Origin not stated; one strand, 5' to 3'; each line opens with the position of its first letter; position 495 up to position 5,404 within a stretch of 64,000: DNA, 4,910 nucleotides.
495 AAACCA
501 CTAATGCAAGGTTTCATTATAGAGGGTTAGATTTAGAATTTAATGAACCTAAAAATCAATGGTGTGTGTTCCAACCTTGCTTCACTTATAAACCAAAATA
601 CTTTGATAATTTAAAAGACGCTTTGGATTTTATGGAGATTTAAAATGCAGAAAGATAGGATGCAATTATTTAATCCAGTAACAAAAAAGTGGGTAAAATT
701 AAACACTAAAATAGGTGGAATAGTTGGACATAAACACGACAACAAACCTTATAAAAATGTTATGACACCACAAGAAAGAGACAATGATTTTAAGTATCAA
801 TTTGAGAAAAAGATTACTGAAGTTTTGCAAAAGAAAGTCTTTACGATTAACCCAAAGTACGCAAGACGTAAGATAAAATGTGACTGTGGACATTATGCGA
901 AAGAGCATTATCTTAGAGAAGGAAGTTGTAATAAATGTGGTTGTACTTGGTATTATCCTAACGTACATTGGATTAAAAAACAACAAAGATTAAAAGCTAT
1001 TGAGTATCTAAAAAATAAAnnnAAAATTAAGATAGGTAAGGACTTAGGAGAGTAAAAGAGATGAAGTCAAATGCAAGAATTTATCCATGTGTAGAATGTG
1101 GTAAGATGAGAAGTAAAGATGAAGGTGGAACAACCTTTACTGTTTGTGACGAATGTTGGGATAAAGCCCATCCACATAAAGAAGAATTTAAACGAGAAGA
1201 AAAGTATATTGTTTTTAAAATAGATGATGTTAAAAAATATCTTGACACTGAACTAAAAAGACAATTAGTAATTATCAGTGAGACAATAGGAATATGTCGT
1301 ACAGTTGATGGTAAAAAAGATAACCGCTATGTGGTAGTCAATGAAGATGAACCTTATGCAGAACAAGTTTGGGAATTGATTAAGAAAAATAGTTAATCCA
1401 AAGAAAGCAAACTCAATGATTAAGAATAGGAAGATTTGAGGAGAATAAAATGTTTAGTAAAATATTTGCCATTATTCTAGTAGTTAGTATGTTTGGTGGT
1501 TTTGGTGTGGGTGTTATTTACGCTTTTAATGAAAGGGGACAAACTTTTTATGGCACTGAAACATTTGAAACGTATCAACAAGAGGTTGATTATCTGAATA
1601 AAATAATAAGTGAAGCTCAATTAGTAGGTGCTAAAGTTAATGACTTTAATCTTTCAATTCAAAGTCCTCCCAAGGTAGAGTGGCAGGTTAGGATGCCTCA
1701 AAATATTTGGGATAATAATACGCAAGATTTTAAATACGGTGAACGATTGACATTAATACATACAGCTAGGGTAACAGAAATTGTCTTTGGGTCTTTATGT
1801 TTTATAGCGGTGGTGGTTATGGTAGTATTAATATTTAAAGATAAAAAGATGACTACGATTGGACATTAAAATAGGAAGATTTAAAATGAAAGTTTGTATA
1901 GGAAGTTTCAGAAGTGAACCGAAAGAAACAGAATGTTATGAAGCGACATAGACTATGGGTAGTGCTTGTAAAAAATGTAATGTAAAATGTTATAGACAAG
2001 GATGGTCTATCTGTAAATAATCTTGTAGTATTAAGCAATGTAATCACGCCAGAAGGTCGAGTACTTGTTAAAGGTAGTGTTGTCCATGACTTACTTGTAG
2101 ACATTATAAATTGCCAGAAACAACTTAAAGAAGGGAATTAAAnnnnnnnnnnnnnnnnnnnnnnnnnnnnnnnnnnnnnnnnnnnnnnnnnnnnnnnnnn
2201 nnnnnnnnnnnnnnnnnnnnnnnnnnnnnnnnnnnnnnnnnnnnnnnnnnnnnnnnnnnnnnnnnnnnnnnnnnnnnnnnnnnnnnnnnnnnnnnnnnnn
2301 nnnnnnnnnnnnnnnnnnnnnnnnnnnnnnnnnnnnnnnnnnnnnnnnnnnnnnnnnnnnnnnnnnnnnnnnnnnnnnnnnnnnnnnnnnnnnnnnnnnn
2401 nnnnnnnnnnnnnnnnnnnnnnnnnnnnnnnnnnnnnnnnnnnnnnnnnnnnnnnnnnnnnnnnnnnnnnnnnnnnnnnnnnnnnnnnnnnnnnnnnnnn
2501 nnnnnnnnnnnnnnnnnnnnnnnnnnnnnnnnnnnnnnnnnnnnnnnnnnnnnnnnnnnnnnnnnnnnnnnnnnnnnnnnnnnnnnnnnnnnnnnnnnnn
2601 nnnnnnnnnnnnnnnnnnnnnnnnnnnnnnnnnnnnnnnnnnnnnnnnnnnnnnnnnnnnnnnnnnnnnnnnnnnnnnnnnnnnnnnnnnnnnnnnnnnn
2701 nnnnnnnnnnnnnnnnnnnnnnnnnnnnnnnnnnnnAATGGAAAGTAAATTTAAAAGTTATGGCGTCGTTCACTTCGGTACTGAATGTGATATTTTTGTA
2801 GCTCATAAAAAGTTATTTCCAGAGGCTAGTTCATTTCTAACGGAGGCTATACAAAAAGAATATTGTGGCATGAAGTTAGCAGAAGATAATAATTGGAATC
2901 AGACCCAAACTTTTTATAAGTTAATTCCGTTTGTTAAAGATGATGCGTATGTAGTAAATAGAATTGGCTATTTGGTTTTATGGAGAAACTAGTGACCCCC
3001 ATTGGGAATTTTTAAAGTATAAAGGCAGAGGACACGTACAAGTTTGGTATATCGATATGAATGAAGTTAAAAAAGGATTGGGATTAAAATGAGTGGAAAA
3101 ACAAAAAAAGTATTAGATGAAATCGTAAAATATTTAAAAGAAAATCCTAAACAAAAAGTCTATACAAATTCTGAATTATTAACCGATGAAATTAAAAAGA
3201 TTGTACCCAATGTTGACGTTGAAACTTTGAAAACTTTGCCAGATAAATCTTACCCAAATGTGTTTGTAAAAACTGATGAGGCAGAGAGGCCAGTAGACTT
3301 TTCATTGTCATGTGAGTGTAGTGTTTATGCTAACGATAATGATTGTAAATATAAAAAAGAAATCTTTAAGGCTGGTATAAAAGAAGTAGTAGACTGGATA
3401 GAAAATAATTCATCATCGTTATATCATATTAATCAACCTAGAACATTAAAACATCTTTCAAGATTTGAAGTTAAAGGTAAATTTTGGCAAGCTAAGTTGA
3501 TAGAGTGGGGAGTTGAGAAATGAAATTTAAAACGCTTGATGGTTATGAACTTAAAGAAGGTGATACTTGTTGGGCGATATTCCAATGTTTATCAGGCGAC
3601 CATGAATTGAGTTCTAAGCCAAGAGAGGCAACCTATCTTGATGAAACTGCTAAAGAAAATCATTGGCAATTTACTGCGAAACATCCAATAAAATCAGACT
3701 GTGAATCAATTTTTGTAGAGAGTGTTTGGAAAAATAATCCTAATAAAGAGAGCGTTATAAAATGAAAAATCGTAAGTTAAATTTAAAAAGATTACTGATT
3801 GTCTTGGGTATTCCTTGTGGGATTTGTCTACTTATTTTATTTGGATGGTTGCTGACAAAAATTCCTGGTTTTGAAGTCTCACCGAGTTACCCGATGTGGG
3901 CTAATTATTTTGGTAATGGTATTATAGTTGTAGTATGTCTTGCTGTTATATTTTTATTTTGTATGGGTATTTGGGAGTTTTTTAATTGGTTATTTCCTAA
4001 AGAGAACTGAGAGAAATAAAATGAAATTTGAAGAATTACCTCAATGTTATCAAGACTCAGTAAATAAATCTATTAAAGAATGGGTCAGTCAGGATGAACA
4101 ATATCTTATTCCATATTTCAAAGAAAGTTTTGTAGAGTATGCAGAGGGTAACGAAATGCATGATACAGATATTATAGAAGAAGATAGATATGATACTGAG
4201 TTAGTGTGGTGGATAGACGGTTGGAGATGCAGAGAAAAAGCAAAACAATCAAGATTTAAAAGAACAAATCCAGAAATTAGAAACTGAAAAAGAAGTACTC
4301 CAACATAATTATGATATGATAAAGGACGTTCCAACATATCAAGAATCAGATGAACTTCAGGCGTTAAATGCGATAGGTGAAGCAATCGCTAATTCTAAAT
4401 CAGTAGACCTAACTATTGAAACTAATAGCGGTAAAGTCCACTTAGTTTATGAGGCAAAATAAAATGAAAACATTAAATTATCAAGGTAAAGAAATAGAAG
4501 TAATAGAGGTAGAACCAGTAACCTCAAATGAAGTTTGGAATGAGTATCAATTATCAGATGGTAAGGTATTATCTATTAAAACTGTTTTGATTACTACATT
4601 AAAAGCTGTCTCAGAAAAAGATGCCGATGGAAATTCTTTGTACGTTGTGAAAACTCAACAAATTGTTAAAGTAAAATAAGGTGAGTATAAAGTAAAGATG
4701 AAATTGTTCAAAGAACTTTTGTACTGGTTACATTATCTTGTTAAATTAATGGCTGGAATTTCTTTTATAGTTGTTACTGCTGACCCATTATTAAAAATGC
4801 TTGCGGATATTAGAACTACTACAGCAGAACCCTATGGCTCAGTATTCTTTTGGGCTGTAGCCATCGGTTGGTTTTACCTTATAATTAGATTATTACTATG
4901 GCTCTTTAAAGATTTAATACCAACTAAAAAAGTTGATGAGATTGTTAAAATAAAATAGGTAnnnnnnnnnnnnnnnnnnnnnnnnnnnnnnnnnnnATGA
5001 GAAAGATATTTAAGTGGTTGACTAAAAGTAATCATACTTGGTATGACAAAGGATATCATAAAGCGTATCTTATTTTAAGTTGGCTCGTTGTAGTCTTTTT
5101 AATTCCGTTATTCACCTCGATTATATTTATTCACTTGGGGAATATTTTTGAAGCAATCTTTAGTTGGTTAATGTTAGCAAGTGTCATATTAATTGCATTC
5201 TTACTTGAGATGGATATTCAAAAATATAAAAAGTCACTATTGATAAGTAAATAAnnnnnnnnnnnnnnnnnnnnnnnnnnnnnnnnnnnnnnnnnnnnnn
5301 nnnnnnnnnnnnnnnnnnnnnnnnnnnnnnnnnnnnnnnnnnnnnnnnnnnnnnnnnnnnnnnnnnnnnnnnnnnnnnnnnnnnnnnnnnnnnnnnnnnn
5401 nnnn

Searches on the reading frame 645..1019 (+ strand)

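Call 66: search_protein_families(library=pfam, proteins=[window:645-1019:+], max_evalue=0.01)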
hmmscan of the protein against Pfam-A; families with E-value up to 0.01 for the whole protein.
window:645-1019:+ (125 aa): 1 family
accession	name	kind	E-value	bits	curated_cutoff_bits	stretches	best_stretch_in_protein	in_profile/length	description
PF14753.11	FAM221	-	0.00088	19.4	25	1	29-103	60-132/196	Protein FAM221A/B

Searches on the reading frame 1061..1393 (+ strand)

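Call 66: search_protein_families(library=pfam, proteins=[window:1061-1393:+], max_evalue=0.01)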
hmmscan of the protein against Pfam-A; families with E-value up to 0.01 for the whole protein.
window:1061-1393:+ (111 aa): 1 family
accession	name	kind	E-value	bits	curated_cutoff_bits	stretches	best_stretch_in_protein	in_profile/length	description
PF01096.23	Zn_ribbon_TFIIS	-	0.00021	21.5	21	1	16-32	18-34/39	Transcription factor S-II (TFIIS)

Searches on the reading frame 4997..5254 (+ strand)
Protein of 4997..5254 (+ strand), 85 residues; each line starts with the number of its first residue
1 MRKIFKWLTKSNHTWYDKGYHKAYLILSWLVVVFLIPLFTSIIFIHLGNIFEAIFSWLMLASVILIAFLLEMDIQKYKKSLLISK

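Call 19: find_encoding_contigs(protein=window:4997-5254:+, flank=10000, max_places=10)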
Protein window:4997-5254:+ (85 aa): 3 contigs read that carry it; 3 places shown.
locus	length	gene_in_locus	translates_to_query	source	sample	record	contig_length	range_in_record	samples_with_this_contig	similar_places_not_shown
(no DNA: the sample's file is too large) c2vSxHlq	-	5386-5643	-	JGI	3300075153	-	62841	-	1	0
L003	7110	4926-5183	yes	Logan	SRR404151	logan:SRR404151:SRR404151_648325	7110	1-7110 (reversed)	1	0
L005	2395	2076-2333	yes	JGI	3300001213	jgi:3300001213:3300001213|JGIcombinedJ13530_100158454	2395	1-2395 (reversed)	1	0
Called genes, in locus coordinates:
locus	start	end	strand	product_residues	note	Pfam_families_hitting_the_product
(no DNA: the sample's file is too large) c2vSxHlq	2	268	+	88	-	?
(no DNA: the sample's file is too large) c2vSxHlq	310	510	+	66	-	-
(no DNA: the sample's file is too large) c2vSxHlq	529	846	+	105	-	-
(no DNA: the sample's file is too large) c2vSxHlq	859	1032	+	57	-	-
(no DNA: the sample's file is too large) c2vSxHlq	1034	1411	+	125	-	-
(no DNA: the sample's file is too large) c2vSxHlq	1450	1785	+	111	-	-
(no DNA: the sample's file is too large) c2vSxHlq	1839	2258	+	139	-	-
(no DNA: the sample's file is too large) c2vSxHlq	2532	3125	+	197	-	-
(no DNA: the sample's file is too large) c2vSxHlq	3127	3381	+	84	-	-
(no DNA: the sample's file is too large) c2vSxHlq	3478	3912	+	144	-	-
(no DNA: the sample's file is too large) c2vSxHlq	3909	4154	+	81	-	-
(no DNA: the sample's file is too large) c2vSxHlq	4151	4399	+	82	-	-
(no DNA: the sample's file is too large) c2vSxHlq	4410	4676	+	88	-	-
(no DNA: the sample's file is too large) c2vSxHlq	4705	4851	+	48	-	-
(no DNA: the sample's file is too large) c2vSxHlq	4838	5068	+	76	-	-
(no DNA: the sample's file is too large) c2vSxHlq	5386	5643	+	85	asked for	-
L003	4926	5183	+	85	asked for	-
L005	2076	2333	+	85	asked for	-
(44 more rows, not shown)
